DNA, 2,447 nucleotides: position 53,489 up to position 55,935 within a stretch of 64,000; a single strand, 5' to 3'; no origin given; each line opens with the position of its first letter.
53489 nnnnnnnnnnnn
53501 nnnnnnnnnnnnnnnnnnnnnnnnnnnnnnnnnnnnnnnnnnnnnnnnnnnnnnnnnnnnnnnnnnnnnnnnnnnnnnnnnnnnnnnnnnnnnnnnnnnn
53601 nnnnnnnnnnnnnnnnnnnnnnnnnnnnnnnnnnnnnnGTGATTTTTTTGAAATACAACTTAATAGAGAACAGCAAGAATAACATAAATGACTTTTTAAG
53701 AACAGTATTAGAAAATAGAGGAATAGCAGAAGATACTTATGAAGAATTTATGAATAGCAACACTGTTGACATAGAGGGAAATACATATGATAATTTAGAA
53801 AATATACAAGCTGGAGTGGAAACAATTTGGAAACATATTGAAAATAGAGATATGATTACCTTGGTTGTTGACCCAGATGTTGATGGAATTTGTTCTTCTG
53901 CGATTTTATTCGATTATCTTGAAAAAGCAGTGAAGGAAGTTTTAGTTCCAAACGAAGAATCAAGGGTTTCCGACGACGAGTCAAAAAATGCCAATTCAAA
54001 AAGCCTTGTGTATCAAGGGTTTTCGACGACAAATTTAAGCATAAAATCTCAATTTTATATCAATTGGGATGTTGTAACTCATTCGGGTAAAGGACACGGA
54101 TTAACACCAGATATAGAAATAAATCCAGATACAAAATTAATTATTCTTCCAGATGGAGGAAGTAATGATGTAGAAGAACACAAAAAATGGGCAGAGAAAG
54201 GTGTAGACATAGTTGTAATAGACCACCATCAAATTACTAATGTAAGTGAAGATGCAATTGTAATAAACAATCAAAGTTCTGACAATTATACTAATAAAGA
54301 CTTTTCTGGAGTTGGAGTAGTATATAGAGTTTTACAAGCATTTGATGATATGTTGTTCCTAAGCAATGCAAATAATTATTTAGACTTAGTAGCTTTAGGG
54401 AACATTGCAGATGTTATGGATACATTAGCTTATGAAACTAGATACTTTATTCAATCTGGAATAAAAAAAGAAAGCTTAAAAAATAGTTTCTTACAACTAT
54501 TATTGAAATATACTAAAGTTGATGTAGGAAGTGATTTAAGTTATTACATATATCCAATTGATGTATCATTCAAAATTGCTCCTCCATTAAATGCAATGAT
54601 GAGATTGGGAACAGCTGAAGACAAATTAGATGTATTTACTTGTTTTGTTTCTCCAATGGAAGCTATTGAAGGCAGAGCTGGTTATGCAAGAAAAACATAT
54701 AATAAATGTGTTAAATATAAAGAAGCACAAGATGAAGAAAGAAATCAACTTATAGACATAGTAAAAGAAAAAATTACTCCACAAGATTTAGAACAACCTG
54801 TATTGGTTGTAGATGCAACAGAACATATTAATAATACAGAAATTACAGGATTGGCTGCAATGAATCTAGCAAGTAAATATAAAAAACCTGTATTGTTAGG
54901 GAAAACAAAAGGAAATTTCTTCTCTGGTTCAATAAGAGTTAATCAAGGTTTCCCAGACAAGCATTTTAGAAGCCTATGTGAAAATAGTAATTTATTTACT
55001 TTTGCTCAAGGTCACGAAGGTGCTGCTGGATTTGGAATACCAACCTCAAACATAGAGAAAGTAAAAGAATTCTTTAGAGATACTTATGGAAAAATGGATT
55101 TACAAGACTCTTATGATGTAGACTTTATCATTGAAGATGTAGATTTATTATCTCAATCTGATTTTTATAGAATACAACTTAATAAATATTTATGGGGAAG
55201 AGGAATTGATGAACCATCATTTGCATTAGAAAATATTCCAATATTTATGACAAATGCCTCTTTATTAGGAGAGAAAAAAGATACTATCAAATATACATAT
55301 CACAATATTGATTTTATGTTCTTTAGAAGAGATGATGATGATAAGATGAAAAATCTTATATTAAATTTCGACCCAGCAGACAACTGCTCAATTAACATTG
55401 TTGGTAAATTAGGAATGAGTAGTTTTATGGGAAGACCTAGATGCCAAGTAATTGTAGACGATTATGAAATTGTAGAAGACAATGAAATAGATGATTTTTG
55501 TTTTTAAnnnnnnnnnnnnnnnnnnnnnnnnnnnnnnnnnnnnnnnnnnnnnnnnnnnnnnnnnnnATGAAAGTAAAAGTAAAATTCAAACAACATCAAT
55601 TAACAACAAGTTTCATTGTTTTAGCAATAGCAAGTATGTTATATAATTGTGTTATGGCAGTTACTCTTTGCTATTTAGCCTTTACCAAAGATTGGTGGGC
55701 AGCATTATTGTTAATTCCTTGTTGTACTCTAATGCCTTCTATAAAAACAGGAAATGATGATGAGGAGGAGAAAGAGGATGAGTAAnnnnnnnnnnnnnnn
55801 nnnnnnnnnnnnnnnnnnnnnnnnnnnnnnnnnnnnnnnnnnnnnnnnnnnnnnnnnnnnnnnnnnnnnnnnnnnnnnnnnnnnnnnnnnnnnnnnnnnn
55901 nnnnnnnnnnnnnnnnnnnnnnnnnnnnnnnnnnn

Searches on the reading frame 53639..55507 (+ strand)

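Call 11: search_protein_families(library=pfam, proteins=[window:53639-55507:+], max_evalue=0.001)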
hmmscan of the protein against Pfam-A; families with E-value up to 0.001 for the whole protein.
window:53639-55507:+ (622 aa): 3 families
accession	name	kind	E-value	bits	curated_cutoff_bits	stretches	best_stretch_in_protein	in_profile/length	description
PF01368.27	DHH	-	2e-17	64.1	28.1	1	77-254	8-124/125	DHH family, N-terminal domain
PF17768.7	RecJ_OB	-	1.3e-06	28.9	27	1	518-608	23-107/107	RecJ OB domain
PF02272.25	DHHA1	-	0.00085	20.2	25.9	0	388-482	4-99/102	DHHA1 domain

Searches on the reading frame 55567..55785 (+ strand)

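Call 39: search_protein_families(library=pfam, proteins=[window:55567-55785:+], max_evalue=0.05)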
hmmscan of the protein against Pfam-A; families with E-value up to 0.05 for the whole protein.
window:55567-55785:+ (72 aa): 1 family
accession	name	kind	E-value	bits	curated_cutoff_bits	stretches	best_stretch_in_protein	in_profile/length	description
PF12553.13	DUF3742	-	0.0079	16.7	27.2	1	10-71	33-93/120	Protein of unknown function (DUF3742)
